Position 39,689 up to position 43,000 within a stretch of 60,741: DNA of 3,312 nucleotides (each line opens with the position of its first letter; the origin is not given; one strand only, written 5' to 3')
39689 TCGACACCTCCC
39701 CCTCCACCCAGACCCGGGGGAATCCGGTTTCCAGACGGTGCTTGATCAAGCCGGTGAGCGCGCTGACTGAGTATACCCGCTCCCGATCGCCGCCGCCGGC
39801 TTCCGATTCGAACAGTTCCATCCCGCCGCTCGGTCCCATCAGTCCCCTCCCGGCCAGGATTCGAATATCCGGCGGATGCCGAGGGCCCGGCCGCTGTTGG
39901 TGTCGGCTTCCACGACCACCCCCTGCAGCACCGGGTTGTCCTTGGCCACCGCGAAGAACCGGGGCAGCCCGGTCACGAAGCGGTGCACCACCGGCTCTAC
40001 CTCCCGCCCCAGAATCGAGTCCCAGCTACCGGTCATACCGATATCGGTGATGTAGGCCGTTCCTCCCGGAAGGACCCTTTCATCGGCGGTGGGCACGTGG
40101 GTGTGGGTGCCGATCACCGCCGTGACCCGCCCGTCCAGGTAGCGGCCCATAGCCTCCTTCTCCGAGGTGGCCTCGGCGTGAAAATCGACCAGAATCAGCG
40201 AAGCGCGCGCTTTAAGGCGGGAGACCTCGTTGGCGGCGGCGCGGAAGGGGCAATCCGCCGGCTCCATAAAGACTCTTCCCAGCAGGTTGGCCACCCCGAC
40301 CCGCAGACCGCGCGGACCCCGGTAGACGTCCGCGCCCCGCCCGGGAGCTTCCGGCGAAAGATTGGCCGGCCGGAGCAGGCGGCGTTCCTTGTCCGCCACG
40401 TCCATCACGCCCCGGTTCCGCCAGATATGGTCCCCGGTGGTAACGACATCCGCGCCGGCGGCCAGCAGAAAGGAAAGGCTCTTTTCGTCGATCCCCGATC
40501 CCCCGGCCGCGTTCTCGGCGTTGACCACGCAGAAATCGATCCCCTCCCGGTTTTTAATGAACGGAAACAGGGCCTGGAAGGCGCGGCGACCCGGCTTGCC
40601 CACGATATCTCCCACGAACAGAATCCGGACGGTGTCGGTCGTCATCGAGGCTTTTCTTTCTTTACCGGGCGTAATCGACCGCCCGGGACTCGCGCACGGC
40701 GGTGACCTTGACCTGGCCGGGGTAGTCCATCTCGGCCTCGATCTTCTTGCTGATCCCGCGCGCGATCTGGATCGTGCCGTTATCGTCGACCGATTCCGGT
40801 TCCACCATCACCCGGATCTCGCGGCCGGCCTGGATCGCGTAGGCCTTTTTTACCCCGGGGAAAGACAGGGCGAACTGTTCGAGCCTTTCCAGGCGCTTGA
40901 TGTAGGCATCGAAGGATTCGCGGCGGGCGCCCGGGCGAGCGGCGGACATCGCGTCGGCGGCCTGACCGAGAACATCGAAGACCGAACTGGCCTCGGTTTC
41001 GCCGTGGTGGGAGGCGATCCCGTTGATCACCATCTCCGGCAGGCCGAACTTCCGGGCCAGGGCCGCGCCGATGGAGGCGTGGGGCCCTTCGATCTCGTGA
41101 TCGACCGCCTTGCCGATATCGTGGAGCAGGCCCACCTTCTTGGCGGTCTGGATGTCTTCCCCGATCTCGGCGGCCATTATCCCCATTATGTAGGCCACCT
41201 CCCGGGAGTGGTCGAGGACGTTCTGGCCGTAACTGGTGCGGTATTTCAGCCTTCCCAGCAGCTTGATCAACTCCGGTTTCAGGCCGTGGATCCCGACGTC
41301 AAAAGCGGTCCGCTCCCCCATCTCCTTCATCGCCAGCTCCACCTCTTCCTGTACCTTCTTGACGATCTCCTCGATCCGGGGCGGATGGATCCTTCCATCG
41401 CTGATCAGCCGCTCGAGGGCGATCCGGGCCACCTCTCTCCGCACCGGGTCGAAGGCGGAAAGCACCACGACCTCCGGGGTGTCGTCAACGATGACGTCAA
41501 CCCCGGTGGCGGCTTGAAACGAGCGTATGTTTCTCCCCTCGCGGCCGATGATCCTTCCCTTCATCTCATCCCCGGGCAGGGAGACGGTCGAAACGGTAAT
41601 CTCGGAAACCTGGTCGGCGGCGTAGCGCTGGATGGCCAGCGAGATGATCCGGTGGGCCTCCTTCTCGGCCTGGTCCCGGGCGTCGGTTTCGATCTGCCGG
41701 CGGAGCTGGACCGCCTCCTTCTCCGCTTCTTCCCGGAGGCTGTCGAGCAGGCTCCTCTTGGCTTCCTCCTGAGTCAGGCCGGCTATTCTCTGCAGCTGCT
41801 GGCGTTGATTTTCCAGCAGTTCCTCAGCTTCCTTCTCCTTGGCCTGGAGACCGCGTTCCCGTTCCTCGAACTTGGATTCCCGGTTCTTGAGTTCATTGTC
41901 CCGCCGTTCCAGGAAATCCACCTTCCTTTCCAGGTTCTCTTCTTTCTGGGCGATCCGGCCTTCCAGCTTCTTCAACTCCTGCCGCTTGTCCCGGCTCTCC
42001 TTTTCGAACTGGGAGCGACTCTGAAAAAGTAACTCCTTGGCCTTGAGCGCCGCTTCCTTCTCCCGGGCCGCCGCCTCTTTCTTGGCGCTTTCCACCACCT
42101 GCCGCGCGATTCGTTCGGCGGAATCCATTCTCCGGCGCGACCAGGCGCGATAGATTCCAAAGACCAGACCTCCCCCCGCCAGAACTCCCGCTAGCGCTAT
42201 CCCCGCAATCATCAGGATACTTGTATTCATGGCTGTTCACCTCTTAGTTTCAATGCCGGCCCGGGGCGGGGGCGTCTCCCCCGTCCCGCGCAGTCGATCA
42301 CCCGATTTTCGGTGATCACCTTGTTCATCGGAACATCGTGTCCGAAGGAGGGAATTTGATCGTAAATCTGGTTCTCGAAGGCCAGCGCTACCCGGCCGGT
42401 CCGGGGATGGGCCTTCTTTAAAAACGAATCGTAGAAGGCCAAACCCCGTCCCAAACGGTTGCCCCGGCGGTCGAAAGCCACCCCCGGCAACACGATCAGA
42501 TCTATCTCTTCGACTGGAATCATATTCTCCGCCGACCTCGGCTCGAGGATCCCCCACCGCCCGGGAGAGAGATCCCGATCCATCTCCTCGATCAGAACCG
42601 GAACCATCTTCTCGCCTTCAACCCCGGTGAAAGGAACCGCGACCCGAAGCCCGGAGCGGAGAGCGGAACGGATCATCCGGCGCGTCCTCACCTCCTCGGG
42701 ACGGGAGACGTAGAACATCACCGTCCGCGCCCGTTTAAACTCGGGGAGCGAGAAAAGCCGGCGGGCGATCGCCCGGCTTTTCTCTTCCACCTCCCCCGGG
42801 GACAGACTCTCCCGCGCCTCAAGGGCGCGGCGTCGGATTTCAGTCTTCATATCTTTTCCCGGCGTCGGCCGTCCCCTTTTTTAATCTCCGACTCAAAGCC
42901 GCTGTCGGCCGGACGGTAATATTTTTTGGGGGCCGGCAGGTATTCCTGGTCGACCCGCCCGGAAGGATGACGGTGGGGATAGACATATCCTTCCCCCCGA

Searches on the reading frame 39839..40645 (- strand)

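Call 64: search_protein_families(library=pfam, proteins=[window:39839-40645:-], max_evalue=0.00001)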
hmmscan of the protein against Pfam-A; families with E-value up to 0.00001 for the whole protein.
window:39839-40645:- (268 aa): 1 family
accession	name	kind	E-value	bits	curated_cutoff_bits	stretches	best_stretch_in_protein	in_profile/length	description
PF13277.11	YmdB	-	3e-100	335.1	27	1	9-260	1-253/253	YmdB-like protein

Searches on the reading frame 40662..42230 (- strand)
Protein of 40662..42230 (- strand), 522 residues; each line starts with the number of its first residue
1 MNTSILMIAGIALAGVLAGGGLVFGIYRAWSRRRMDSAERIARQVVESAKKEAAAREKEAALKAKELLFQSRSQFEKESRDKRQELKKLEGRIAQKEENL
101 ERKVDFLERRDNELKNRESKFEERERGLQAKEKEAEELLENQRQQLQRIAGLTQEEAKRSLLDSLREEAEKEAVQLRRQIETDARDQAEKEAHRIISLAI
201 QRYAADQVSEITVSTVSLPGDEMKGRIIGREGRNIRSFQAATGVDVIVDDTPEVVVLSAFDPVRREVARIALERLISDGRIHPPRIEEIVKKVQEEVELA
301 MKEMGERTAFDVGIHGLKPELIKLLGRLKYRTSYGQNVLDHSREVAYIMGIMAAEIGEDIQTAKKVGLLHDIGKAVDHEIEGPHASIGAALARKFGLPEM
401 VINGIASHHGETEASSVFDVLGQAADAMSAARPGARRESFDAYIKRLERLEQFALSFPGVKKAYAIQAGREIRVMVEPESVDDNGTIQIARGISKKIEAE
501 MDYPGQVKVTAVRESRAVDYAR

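Call 64: search_protein_families(library=pfam, proteins=[window:40662-42230:-], max_evalue=0.00001)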
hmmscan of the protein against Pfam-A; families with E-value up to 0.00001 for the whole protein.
window:40662-42230:- (522 aa): 4 families
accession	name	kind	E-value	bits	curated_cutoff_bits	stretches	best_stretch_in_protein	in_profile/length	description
PF12072.13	RNase_Y_N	-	1.7e-51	174.9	32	1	7-207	3-201/201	RNase Y N-terminal region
PF01966.28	HD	-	1.2e-16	61.4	22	1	338-430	1-115/116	HD domain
PF00013.35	KH_1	-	1.9e-07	31.2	21.5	1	216-271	4-63/66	KH domain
PF08668.18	HDOD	-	6.2e-06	26.3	22.9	0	337-376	94-134/196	HDOD domain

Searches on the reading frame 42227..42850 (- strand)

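Call 64: search_protein_families(library=pfam, proteins=[window:42227-42850:-], max_evalue=0.00001)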
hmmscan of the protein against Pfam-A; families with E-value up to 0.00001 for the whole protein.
window:42227-42850:- (207 aa): 1 family
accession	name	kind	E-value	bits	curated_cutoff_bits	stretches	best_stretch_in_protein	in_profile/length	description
PF01812.26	5-FTHF_cyc-lig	-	1.1e-42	146.5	27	1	2-181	1-186/186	5-formyltetrahydrofolate cyclo-ligase family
